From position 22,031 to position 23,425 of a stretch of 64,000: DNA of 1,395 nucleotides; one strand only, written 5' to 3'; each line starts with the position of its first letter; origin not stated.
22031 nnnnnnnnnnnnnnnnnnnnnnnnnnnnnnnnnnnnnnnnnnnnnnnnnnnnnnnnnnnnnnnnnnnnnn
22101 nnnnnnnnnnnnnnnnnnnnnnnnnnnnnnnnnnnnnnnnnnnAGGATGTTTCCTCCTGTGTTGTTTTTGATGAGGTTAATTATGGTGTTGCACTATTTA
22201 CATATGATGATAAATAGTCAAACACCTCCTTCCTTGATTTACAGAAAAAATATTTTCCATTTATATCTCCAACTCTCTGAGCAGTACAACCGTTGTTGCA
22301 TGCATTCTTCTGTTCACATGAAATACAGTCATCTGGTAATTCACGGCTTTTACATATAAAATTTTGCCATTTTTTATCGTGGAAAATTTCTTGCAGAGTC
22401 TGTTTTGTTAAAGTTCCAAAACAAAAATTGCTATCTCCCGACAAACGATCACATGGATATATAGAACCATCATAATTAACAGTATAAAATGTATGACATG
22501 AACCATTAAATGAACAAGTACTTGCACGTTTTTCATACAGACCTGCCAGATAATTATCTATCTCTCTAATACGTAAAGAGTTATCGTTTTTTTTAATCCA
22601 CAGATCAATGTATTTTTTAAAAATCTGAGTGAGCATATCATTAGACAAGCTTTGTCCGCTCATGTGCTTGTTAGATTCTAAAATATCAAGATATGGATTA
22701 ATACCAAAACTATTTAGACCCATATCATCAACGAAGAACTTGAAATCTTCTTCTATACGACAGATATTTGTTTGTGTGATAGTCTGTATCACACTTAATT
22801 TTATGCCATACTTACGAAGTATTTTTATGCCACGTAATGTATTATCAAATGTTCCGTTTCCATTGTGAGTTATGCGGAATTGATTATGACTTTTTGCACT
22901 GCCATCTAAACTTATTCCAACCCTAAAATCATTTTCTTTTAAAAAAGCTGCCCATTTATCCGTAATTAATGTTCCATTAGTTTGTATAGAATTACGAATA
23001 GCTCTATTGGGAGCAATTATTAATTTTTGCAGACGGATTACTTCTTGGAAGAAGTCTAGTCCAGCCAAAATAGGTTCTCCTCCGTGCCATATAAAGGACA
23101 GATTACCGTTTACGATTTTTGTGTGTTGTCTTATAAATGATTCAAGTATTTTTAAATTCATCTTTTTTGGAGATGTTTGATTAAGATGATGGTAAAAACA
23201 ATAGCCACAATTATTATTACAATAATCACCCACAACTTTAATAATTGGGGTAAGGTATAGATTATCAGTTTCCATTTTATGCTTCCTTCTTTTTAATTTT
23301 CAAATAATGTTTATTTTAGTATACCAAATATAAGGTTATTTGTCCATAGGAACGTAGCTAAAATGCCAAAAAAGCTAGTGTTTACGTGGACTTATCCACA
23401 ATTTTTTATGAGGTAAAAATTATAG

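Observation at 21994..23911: RiPP-like cassette: radical-SAM/SPASM enzyme, an unannotated 49-aa Cys peptide with a consensus RBS, and an upstream MazF-like gene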

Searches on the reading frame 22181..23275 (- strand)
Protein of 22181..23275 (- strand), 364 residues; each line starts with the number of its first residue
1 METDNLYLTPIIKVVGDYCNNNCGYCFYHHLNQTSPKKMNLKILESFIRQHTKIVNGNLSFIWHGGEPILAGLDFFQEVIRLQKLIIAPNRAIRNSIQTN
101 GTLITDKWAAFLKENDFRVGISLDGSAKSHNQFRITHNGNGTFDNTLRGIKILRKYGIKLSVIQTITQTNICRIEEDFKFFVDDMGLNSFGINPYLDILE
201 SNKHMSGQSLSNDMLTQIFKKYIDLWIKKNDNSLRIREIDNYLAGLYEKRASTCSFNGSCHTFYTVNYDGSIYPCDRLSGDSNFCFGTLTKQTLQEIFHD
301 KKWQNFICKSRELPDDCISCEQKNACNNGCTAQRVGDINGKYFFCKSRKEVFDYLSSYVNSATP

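Call 3: search_protein_families(library=ncbifam, proteins=[window:22181-23275:-], max_evalue=0.01)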
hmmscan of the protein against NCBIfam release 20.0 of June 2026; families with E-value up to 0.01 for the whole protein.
window:22181-23275:- (364 aa): 70 families (the best 25 are shown)
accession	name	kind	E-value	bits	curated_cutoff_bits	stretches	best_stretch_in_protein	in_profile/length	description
TIGR03942.1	sulfatase_rSAM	equivalog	2.1e-81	273.8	349.45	1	11-360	3-358/363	anaerobic sulfatase maturase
NF041298.1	rSAM_mat_DynA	equivalog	5.3e-68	229.6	450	1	17-358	9-352/356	dynobactin maturation radical SAM/SPASM protein DynA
NF010321.0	PRK13758.1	equivalog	9.2e-67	225.7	441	1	10-355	6-358/370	anaerobic sulfatase-maturase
NF010308.0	PRK13745.1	equivalog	5.4e-50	170.5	484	1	11-360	16-386/412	anaerobic sulfatase-maturation protein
NF047865.1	rSAM_PapB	equivalog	1.6e-43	149.2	340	1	14-333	8-319/330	PapB family radical SAM/SPASM ranthipeptide maturase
TIGR04261.1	rSAM_GlyRichRpt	subfamily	5.1e-42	144.2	310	1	17-329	5-326/363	cyclophane-forming radical SAM/SPASM peptide maturase GrrM/OscB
TIGR04083.1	rSAM_pep_methan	hypoth_equivalog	1e-41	143.1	300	1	19-361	10-345/376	TIGR04083 family peptide-modifying radical SAM enzyme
NF038005.1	rSAM_mat_DarE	equivalog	2.9e-41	141.6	650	1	17-336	82-406/432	darobactin maturation radical SAM/SPASM protein DarE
NF041300.1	rSAM_mat_DarW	exception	2.1e-40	138.9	650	1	16-334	48-370/415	radical SAM/SPASM peptide maturase DarW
NF041718.1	rSAM_phane_AMC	equivalog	4e-40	137.9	425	1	17-334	14-331/362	cyclophane-forming radical SAM peptide maturase AmcB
NF041707.1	rSAM_YhhB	equivalog_domain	1.2e-38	133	445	1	12-359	6-365/369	cyclophane-forming radical SAM/SPASM peptide maturase YhhB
TIGR03978.1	rSAM_paired_1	equivalog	1.4e-32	113.1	370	1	12-360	86-452/466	His-Xaa-Ser system radical SAM maturase HxsB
TIGR04163.1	rSAM_cobopep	equivalog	1.9e-31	109.3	375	1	17-346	72-406/428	peptide-modifying radical SAM enzyme CbpB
TIGR04496.1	rSAM_XyeB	equivalog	7.9e-29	100.5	450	1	11-353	6-363/385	cyclophane-forming radical SAM/SPASM peptide maturase XyeB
TIGR03906.1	quino_hemo_SAM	equivalog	3.1e-28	98.6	453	1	5-346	90-434/467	quinohemoprotein amine dehydrogenase maturation protein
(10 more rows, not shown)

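Call 4: search_protein_families(library=pfam, proteins=[window:22181-23275:-], max_evalue=0.01)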
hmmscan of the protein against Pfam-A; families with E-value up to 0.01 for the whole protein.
window:22181-23275:- (364 aa): 2 families
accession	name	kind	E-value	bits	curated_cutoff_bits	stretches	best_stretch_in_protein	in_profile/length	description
PF04055.27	Radical_SAM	-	4.9e-20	72.8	29.5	1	15-180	3-165/166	Radical SAM superfamily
PF13186.11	SPASM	-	8.2e-10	39.3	21.5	1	262-321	6-67/67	Iron-sulfur cluster-binding domain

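Call 5: find_homologous_proteins(query=window:22181-23275:-, max_evalue=1e-20)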
Query window:22181-23275:- (364 aa): 684 proteins with E <= 1e-20 among 2221 candidates; the best 120 are listed.
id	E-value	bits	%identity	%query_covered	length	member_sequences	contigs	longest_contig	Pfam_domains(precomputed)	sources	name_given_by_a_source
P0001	3.1e-251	851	100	100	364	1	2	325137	PF13186.12,PF04055.28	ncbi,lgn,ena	-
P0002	4.3e-206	702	80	100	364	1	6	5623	PF13186.12,PF04055.28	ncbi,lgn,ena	-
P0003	4.2e-204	696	79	100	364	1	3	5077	PF13186.12,PF04055.28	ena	-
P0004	7.4e-192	655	75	98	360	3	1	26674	PF13186.12,PF04055.28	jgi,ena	-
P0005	6.6e-179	613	70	97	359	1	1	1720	PF13186.12,PF04055.28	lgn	-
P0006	4.2e-177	607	68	99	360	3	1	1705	PF13186.12,PF04055.28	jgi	jgi:uncharacterized protein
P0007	4.7e-177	607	69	96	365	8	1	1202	PF13186.12,PF04055.28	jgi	jgi:uncharacterized protein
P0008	3.5e-176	604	68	99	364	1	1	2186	PF13186.12,PF04055.28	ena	-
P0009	1.5e-173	595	68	98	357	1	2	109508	PF13186.12,PF04055.28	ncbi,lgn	-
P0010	3.0e-173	594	68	97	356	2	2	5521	PF13186.12,PF04055.28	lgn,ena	-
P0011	2.4e-171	588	67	98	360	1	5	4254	PF13186.12,PF04055.28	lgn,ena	-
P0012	4.7e-169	580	65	100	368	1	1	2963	PF13186.12,PF04055.28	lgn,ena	-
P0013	1.3e-167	576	64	99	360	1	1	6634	PF13186.12,PF04055.28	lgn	-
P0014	2.8e-161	555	65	98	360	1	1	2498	PF13186.12,PF04055.28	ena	-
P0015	1.6e-156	539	64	97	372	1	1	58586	PF13186.12,PF04055.28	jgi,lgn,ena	-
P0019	1.2e-133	464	54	98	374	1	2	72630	PF13186.12,PF04055.28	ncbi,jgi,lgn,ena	-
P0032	1.2e-115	405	50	97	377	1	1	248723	PF13186.12,PF04055.28,PF13353.12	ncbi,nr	ncbi:MAG: radical SAM protein [Candidatus Wolfebacteria bacterium]|nr:radical SAM protein [Candidatu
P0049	8.3e-113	395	46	98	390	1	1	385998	PF13186.12,PF04055.28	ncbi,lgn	-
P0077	1.7e-108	381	45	97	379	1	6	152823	PF13186.12,PF04055.28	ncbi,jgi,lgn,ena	-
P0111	1.7e-102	361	44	96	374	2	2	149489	PF13186.12,PF04055.28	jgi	-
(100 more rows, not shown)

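Call 6: search_solved_structures(query=window:22181-23275:-, max_evalue=0.00001)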
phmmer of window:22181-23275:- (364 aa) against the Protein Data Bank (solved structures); distinct sequences matched with E-value up to 0.00001: 5.
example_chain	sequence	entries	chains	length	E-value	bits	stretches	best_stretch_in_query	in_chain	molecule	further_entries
4k37_A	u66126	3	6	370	7.2e-56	193.1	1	9-355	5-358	Anaerobic sulfatase-maturating enzyme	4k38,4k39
4k36_A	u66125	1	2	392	8.8e-56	192.8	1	9-355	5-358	Anaerobic sulfatase-maturating enzyme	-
5wgg_A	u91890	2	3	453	3.2e-16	62.6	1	16-335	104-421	Radical SAM domain protein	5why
9gm3_A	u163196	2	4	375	1.1e-15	60.8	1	7-337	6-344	ChlB radical SAM domain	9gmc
8vpo_A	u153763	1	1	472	3.9e-07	32.7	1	11-331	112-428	Radical SAM core domain-containing protein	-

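Call 7: find_encoding_contigs(protein=P0004, flank=4000, max_places=3)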
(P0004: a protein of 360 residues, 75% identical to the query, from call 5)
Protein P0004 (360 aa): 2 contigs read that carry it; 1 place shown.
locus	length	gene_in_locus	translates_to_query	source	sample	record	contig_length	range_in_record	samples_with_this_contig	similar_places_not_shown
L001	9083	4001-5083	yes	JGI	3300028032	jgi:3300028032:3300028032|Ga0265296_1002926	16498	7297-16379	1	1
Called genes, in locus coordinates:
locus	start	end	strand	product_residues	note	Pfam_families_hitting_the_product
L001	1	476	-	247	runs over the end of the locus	PF03575:Peptidase_S51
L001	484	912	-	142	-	-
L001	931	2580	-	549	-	PF02518:HATPase_c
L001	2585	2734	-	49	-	-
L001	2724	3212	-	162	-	PF00856:SET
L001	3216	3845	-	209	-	-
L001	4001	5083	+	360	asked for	PF04055:Radical_SAM, PF13186:SPASM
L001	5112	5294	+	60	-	-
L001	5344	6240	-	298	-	-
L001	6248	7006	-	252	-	PF13489:Methyltransf_23, PF13847:Methyltransf_31 (weak), PF08241:Methyltransf_11 (weak), PF08242:Methyltransf_12 (weak), PF13649:Methyltransf_25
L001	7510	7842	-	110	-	PF02452:PemK_toxin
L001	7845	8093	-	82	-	-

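Call 8: find_encoding_contigs(protein=P0009, flank=4000, max_places=3)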
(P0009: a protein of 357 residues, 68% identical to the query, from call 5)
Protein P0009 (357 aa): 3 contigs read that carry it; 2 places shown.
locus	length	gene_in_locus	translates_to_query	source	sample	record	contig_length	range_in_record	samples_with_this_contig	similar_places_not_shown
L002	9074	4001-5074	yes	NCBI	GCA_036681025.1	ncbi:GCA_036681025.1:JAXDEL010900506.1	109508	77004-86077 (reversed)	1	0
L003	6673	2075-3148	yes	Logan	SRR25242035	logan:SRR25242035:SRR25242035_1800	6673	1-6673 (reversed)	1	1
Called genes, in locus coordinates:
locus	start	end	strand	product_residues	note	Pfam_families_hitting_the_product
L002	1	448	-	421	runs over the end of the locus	PF13632:Glyco_trans_2_3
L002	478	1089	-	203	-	PF01712:dNK (weak), PF02223:Thymidylate_kin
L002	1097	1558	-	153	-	PF00293:NUDIX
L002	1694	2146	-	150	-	PF00293:NUDIX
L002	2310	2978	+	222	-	-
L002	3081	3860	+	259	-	-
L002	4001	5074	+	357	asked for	PF04055:Radical_SAM, PF13186:SPASM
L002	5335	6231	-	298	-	PF10263:SprT-like (faint)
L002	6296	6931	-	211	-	PF10026:DUF2268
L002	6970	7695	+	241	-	-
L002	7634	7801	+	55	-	-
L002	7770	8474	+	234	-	PF13485:Peptidase_MA_2 (faint)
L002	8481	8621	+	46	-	-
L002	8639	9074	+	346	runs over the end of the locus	PF04055:Radical_SAM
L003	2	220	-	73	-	?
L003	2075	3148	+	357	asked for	PF04055:Radical_SAM, PF13186:SPASM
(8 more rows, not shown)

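Call 9: find_encoding_contigs(protein=P0015, flank=4000, max_places=3)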
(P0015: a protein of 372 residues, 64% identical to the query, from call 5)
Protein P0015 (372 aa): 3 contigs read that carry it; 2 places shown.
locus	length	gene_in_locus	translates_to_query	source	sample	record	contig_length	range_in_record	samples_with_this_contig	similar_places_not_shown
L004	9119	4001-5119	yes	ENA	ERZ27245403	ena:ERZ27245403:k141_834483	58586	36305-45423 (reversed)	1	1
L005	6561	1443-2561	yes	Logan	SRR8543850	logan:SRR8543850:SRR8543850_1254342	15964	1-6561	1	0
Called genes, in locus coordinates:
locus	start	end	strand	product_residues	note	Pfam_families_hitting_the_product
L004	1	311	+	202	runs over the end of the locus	PF09335:VTT_dom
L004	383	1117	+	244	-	PF04402:SIMPL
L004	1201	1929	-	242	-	PF18306:LDcluster4, PF03641:Lysine_decarbox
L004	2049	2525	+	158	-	PF00254:FKBP_C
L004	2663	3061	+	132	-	-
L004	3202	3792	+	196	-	-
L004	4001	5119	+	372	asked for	PF04055:Radical_SAM, PF13186:SPASM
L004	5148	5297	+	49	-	-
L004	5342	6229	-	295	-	-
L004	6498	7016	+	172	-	PF00856:SET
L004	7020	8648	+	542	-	PF02518:HATPase_c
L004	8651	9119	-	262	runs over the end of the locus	-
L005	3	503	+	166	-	?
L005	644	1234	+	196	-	-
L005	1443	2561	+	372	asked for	PF04055:Radical_SAM, PF13186:SPASM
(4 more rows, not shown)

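Call 14: find_encoding_contigs(protein=P0001, flank=1000, max_places=2)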
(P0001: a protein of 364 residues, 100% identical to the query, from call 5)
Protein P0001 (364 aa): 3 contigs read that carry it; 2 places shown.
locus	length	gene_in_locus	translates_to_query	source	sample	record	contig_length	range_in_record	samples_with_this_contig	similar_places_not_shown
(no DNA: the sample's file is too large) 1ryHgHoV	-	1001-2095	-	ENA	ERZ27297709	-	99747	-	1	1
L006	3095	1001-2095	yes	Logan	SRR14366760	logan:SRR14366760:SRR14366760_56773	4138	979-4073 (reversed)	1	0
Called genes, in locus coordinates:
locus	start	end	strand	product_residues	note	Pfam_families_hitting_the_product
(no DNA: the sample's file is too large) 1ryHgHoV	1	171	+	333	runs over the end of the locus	?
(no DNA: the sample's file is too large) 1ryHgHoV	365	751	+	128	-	PF02452:PemK_toxin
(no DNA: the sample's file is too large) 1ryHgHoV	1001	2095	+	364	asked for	PF04055:Radical_SAM, PF13186:SPASM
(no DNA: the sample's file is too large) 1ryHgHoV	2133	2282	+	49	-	-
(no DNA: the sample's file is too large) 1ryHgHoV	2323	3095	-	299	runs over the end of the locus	-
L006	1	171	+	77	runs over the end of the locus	?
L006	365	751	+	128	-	PF02452:PemK_toxin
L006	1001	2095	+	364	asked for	PF04055:Radical_SAM, PF13186:SPASM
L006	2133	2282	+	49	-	-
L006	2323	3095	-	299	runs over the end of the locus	-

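Call 15: find_encoding_contigs(protein=P0019, flank=4000, max_places=2)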
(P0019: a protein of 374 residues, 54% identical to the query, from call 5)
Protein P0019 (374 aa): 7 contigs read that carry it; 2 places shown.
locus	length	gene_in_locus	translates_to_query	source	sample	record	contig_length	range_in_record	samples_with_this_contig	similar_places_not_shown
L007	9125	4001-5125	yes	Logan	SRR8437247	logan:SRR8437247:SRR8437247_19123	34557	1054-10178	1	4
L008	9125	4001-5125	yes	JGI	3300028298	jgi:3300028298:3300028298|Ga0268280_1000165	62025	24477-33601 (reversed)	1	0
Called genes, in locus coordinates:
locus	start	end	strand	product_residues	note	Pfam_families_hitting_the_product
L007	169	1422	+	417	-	PF02195:ParB_N, PF17762:HTH_ParB, PF23552:ParB_C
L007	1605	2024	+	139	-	-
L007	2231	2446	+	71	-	-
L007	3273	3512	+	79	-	PF00462:Glutaredoxin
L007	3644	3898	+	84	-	-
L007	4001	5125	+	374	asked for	PF04055:Radical_SAM, PF13186:SPASM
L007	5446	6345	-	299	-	-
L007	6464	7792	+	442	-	PF13660:DUF4147, PF05161:MOFRL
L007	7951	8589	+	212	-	PF01386:Ribosomal_L25p, PF14693:Ribosomal_TL5_C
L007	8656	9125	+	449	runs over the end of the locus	-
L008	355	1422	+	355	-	PF02195:ParB_N, PF17762:HTH_ParB, PF23552:ParB_C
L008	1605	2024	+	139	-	-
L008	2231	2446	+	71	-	-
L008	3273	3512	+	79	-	PF00462:Glutaredoxin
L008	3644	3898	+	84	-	-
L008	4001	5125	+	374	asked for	PF04055:Radical_SAM, PF13186:SPASM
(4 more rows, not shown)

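Call 16: find_encoding_contigs(protein=P0032, flank=4000, max_places=2)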
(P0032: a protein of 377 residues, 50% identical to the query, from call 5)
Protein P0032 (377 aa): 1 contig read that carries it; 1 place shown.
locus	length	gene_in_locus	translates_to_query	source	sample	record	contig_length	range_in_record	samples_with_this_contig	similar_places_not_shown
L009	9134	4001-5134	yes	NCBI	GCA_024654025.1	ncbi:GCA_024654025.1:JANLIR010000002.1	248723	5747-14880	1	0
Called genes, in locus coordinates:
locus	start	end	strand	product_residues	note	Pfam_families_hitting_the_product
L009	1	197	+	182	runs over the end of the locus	PF00293:NUDIX (weak)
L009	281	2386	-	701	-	PF16927:HisKA_7TM, PF01590:GAF (weak), PF13185:GAF_2, PF00512:HisKA, PF02518:HATPase_c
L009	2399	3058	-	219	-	PF12710:HAD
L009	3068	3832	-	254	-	PF01553:Acyltransferase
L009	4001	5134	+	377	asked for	PF04055:Radical_SAM, PF13353:Fer4_12 (faint), PF13186:SPASM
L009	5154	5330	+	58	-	-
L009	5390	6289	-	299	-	-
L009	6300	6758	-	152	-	PF00293:NUDIX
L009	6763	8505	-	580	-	PF00664:ABC_membrane, PF00005:ABC_tran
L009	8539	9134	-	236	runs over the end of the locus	PF01553:Acyltransferase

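Call 21: find_related_loci(query=A1, collection=genome_contigs, flank=4000)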
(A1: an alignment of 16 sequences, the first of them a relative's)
Query A1 (364 aa) in genome_contigs; peptide patterns used: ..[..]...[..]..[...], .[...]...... (x = any residue, [..] = any of these).
600 stretches matched a pattern (row limit reached: there are more); 594 encode a relative of the query (tblastn E <= 1e-3); the best 80 are kept; 80 distinct loci.
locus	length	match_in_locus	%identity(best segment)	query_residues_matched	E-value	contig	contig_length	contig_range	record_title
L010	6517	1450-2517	49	8-362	9e-120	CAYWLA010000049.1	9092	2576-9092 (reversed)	MAG TPA_asm: uncultured Methanosarcinales archaeon isolate SRP178699_co1_467 genome assembly, contig: NODE_10707_length_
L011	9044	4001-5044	39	8-355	8e-86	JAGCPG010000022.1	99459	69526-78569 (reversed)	MAG: Bacteroidales bacterium isolate RGIG9998 Yak_Reticulum-4__c77120, whole genome shotgun sequence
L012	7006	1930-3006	37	8-364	1e-81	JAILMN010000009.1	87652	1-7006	MAG: Paludibacteraceae bacterium isolate RUI255 k141_10044224_flag=0_multi=19.3338_len=87652, whole genome shotgun seque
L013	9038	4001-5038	36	13-361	2e-74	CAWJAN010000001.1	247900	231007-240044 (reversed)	MAG: uncultured bacterium isolate MFD06435.bin.1.80 genome assembly, contig: contig_112192, whole genome shotgun sequenc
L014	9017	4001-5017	34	12-355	3e-63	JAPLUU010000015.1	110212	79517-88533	MAG: candidate division SR1 bacterium isolate LacPavin_0818_WC55_MAG_33_9 LacPavin_0818_WC55_scaffold_244350, whole geno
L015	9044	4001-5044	34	8-353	2e-63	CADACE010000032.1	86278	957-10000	MAG: uncultured Chloroflexi bacterium isolate RUG13159 genome assembly, contig: RUG13159_asm_32, whole genome shotgun se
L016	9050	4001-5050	32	11-354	6e-62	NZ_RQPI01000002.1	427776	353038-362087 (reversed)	Paenibacillus rhizophilus strain 7197 Scaffold2, whole genome shotgun sequence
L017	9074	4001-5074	31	11-361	2e-60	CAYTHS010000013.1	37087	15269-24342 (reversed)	MAG TPA_asm: uncultured Oscillospiraceae bacterium isolate SRP241341_co1_196 genome assembly, contig: NODE_1324_length_3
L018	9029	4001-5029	33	13-354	1e-60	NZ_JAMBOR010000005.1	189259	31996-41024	Fictibacillus phosphorivorans strain AMY 19.1.2 NODE_5_, whole genome shotgun sequence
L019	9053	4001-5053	31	8-354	2e-60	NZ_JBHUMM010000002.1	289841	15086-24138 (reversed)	Marinicrinis sediminis strain KCTC 33676 velvet_auto_127_2, whole genome shotgun sequence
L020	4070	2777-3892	31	1-363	1e-59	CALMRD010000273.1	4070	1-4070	MAG TPA_asm: uncultured Bacteroidales bacterium isolate SRR6284161_bin.35_CONCOCT_v1.1_MAG genome assembly, contig: ERZ7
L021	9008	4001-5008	35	12-352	4e-59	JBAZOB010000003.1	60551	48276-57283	MAG: Patescibacteria group bacterium isolate SO_2017_LW4_84 scaffold_1077_c2_LW137-91_2017, whole genome shotgun sequenc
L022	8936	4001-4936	33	6-321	8e-58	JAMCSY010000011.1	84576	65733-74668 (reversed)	MAG: Patescibacteria group bacterium isolate FK_Sedi_A_Bin.193 NODE_426_length_84576_cov_9.24705, whole genome shotgun s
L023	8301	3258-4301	32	6-358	3e-57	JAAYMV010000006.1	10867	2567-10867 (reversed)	MAG: Bacillota bacterium isolate AS20ysBPTH_50 3512_AS20, whole genome shotgun sequence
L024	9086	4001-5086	31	4-361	3e-57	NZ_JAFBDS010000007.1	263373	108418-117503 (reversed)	Amphibacillus cookii strain DSM 23721 Ga0454031_07, whole genome shotgun sequence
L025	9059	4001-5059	32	13-363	1e-56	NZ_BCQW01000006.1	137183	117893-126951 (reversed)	Amphibacillus sediminis NBRC 103570, whole genome shotgun sequence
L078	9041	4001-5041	29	11-353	3e-51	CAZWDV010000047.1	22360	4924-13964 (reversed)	MAG TPA_asm: uncultured Sediminispirochaeta sp. isolate binchicken_co8_71 genome assembly, contig: NODE_3593_length_2236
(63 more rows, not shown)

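Call 25: list_cluster_members(proteins=[window:22181-23275:-, window:21994-22143:-, window:21054-21953:+, window:19026-20222:-, window:23525-23911:-])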
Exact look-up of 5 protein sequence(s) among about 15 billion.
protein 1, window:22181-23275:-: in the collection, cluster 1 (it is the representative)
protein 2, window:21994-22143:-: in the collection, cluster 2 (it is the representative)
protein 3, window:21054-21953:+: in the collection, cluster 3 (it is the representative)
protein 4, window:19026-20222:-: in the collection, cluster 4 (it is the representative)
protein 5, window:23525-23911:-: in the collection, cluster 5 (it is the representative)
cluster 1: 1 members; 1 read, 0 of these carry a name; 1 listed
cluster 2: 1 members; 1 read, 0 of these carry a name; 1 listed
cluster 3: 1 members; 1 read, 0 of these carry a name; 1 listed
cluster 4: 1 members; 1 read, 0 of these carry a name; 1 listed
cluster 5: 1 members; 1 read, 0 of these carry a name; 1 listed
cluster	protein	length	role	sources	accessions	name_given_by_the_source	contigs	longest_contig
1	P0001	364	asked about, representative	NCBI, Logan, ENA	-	-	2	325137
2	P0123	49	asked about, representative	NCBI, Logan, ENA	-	-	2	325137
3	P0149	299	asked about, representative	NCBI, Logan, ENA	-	-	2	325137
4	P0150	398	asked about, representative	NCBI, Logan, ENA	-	-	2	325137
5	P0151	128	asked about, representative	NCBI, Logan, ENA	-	-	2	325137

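Call 43: predict_structure(alignment_id=A4)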
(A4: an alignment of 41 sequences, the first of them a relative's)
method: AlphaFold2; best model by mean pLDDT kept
length: 299 residues; sequences in the alignment: 41
mean_pLDDT: 92.3   pTM: 0.90
mean pLDDT of the five models: 92.3, 90.8, 89.7, 89.1, 88.3
residues with pLDDT >= 90: 235; 70-90: 53; 50-70: 11; < 50: 0
segments of 3 or more residues with pLDDT < 50: none
pLDDT, mean of each block of 10 residues (from residue 1): 94 97 86 92 96 94 87 96 96 98 97 98 89 96 97 95 83 95 93 96 97 95 93 94 89 66 83 97 97 82
secondary structure, 60 per line:
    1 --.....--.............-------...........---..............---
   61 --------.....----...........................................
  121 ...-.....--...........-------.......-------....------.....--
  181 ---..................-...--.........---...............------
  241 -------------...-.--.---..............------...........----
elements in order: E3-7 H10-22 H30-40 H44-57 H69-73 H78-123 H125-129 H132-142 E150-156 E164-167 E174-178 H184-201 H208-216 H220-234 H265-278 H285-295

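Call 46: find_encoding_contigs(protein=P0049, flank=3000, max_places=1)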
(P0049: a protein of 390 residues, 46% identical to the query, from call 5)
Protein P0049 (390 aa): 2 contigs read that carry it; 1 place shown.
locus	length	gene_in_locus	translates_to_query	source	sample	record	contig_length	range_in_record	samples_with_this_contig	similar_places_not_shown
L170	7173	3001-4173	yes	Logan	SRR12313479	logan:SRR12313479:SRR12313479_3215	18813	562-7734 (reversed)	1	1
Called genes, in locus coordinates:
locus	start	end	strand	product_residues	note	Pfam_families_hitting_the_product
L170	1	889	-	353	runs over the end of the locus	PF02912:Phe_tRNA-synt_N, PF01409:tRNA-synt_2d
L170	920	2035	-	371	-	PF02163:Peptidase_M50, PF00595:PDZ (faint), PF13180:PDZ_2, PF17820:PDZ_6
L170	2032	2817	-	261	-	PF01177:Asp_Glu_race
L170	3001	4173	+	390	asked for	PF04055:Radical_SAM, PF13186:SPASM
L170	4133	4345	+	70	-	-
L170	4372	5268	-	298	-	-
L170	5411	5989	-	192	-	PF01936:NYN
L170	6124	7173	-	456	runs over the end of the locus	PF02878:PGM_PMM_I, PF02879:PGM_PMM_II, PF02880:PGM_PMM_III, PF00408:PGM_PMM_IV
